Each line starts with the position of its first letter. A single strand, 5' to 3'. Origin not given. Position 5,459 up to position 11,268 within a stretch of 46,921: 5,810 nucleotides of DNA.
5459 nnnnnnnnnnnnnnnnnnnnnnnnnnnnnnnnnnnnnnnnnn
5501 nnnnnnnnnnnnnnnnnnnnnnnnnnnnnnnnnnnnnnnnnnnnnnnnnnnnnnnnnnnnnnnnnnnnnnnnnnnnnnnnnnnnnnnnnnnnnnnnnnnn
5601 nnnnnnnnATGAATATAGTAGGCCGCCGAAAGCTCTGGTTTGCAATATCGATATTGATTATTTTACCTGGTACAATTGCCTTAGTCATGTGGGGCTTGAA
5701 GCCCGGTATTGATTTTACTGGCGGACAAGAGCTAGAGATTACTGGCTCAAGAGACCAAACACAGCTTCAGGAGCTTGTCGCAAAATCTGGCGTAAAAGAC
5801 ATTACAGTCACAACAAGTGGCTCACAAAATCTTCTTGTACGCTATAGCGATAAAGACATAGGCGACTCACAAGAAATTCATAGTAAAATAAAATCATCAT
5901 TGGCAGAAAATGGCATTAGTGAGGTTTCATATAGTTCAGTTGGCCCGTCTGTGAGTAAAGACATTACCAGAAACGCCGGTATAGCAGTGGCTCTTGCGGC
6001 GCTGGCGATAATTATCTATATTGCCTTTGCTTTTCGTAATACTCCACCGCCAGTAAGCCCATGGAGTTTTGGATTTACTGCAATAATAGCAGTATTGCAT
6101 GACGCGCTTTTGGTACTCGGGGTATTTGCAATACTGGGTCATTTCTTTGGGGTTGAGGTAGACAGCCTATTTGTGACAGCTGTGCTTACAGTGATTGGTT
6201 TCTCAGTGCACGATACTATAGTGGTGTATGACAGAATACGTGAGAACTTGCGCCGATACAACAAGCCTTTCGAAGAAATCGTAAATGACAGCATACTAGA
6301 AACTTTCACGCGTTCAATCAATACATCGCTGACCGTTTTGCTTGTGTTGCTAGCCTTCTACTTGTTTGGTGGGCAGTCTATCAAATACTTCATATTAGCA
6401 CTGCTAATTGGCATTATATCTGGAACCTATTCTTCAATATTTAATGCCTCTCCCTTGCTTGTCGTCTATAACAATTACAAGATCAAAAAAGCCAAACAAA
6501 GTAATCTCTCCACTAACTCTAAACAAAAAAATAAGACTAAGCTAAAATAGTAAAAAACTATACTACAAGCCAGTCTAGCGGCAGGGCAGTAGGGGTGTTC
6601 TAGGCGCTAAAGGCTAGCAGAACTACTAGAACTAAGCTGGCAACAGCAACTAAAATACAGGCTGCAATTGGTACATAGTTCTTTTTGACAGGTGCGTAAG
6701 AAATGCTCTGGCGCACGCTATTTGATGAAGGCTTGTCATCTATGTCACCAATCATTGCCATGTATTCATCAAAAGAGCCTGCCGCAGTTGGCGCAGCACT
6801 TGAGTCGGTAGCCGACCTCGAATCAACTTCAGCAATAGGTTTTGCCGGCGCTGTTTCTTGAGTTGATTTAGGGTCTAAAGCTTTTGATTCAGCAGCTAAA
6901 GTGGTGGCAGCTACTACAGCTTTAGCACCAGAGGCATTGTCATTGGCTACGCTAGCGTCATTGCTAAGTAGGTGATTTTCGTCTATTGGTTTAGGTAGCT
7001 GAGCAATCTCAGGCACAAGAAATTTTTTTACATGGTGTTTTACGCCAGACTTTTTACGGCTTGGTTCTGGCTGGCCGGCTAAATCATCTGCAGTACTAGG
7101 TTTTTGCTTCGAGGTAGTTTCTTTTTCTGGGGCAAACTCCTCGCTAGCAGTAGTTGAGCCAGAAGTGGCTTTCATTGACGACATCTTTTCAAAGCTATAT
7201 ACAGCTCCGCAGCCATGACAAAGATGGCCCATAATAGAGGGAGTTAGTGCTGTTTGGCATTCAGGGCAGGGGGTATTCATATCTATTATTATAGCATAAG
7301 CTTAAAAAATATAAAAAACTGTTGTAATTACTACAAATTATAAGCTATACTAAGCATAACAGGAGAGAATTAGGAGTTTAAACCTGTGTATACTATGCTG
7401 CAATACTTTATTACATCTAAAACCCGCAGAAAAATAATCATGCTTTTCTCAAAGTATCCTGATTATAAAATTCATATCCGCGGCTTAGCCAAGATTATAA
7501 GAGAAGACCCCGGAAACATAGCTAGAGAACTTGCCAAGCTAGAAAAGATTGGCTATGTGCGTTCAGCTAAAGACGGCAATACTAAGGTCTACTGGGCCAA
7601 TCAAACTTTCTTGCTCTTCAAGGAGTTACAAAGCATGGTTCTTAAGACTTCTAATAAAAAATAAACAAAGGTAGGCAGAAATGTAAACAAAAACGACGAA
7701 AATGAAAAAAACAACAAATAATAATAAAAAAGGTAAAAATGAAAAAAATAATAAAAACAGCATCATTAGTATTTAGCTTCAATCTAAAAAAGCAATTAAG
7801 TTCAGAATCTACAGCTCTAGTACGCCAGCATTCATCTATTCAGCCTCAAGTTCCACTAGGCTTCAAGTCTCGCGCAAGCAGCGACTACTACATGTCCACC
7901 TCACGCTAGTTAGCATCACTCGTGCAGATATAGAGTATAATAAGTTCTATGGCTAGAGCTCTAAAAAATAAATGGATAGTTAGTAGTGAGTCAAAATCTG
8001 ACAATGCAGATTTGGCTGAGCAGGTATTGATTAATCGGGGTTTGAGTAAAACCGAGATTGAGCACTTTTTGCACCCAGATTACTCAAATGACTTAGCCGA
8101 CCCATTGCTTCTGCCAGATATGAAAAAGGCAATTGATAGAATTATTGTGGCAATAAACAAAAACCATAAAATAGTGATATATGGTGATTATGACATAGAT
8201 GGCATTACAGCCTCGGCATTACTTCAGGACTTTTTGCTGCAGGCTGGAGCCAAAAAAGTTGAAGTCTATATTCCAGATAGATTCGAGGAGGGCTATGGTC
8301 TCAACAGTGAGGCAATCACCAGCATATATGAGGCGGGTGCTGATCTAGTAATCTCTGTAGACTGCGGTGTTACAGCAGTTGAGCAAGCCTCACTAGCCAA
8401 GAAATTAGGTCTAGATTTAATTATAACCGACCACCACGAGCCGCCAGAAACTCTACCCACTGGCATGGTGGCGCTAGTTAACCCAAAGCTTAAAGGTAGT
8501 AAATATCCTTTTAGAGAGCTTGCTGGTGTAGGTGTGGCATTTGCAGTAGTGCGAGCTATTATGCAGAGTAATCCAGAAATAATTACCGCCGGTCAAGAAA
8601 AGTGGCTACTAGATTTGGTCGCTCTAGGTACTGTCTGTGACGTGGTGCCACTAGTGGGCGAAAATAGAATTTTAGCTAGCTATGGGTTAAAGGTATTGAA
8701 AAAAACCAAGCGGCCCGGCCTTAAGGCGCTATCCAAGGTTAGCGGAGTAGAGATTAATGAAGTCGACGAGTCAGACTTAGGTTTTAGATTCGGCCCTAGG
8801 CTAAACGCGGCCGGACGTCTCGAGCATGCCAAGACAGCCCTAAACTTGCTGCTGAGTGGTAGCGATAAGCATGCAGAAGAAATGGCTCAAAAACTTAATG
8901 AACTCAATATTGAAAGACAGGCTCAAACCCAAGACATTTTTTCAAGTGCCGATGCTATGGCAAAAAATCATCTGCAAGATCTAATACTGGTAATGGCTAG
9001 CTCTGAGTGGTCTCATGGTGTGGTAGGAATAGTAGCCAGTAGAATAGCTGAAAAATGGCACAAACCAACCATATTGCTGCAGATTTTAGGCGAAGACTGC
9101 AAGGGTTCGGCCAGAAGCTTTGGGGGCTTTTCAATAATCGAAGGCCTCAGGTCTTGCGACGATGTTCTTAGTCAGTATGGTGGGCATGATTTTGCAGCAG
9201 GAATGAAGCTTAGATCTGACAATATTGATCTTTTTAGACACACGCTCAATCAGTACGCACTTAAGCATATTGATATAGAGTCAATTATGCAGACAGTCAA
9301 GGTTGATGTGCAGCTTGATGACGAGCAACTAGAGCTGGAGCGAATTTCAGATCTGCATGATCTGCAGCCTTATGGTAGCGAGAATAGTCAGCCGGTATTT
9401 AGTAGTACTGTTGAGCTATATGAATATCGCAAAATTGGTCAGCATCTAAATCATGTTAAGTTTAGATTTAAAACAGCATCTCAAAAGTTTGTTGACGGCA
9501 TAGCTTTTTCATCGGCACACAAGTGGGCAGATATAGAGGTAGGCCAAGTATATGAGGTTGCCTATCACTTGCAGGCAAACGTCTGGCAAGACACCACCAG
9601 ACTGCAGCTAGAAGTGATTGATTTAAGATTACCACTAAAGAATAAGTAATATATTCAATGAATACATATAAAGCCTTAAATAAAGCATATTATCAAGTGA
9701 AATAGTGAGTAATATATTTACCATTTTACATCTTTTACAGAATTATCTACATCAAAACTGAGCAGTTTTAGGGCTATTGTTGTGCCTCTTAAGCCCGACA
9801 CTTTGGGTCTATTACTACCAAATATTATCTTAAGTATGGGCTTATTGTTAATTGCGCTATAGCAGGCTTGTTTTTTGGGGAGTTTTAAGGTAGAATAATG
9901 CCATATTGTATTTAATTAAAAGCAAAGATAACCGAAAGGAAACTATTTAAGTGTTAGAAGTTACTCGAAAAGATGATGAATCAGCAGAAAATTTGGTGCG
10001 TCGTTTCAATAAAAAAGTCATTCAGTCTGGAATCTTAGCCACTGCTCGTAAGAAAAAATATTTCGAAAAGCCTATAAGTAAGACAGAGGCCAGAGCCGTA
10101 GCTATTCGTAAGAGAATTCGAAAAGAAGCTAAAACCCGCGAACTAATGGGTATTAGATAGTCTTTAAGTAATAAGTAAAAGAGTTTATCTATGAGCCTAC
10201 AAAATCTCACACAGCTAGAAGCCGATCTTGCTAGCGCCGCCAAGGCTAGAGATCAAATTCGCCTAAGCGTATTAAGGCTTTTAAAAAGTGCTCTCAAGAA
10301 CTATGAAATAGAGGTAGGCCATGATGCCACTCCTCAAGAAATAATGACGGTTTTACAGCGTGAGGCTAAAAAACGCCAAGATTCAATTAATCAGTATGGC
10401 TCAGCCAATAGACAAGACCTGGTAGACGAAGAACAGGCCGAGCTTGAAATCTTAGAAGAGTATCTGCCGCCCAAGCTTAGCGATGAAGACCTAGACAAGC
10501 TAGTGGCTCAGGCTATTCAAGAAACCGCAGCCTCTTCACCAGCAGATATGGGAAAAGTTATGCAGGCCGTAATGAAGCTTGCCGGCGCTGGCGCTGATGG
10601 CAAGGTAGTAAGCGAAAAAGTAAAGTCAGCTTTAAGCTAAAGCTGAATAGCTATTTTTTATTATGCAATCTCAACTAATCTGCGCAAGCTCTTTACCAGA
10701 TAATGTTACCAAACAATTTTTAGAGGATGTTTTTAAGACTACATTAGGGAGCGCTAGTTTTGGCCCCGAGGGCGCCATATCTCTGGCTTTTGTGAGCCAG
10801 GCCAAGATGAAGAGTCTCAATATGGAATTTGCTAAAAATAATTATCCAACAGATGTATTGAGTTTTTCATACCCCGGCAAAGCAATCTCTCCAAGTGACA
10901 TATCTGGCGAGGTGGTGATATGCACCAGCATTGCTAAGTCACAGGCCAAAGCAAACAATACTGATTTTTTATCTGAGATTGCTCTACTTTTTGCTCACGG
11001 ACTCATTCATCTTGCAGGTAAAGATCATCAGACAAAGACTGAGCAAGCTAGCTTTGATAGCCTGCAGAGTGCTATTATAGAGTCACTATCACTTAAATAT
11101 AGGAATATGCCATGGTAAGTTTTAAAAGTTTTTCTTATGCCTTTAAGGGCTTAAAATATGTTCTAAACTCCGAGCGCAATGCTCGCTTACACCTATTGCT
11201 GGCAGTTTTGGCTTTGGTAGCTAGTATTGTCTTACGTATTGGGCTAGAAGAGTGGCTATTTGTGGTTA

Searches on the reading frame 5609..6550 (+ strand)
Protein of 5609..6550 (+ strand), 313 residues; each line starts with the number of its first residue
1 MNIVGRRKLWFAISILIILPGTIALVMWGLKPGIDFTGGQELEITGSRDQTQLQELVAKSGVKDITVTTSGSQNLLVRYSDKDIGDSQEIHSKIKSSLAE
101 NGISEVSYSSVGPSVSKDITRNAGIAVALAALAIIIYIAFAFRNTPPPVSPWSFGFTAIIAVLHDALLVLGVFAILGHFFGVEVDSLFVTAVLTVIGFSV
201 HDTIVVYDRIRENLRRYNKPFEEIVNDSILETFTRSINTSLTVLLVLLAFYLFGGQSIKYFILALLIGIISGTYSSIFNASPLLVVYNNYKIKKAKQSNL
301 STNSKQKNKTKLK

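Call 17: search_protein_families(library=pfam, proteins=[window:5609-6550:+], max_evalue=0.0001)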
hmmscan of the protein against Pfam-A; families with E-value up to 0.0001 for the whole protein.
window:5609-6550:+ (313 aa): 1 family
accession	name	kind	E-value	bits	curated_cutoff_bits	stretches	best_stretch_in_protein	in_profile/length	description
PF02355.23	SecD_SecF_C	-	8.8e-58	195.3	20.5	1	102-288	12-187/189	Protein export membrane protein SecD/SecF, C-terminal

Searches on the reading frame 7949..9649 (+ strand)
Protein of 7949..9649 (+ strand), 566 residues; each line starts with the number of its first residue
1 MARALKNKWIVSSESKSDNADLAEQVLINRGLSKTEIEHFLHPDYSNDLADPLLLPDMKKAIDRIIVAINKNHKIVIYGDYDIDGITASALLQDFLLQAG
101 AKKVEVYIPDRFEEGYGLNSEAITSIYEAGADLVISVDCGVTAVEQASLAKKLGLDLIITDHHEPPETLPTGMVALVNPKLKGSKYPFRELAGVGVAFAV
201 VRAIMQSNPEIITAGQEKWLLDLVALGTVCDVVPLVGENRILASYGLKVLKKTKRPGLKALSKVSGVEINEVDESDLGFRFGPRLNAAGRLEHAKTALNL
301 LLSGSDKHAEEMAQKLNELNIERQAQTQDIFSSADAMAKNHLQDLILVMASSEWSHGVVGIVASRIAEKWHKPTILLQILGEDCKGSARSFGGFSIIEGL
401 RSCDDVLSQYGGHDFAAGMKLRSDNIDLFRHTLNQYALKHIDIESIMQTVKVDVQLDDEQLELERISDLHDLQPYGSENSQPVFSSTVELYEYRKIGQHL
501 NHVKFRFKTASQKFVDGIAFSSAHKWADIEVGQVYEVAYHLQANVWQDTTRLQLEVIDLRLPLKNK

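Call 17: search_protein_families(library=pfam, proteins=[window:7949-9649:+], max_evalue=0.0001)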
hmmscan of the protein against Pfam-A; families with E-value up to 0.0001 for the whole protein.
window:7949-9649:+ (566 aa): 3 families
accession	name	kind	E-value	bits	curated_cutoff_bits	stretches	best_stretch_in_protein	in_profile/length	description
PF01368.27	DHH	-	1.5e-23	83.8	28.1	1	74-228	1-125/125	DHH family, N-terminal domain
PF17768.7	RecJ_OB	-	1.2e-22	80.5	27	1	452-558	1-107/107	RecJ OB domain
PF02272.25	DHHA1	-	6.2e-13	49.5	25.9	1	347-437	5-100/102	DHHA1 domain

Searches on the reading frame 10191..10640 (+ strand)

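Call 17: search_protein_families(library=pfam, proteins=[window:10191-10640:+], max_evalue=0.0001)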
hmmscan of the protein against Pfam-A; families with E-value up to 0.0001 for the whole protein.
window:10191-10640:+ (149 aa): 1 family
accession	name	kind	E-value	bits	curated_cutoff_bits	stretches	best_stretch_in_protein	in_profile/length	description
PF09424.15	YqeY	-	2.3e-46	157.9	27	1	8-148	3-143/143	Yqey-like protein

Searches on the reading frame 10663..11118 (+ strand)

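Call 17: search_protein_families(library=pfam, proteins=[window:10663-11118:+], max_evalue=0.0001)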
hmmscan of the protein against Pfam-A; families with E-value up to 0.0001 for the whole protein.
window:10663-11118:+ (151 aa): 1 family
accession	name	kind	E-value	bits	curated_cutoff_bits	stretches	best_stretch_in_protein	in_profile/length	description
PF02130.23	YbeY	-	7.5e-27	94.2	25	1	16-141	7-128/129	Endoribonuclease YbeY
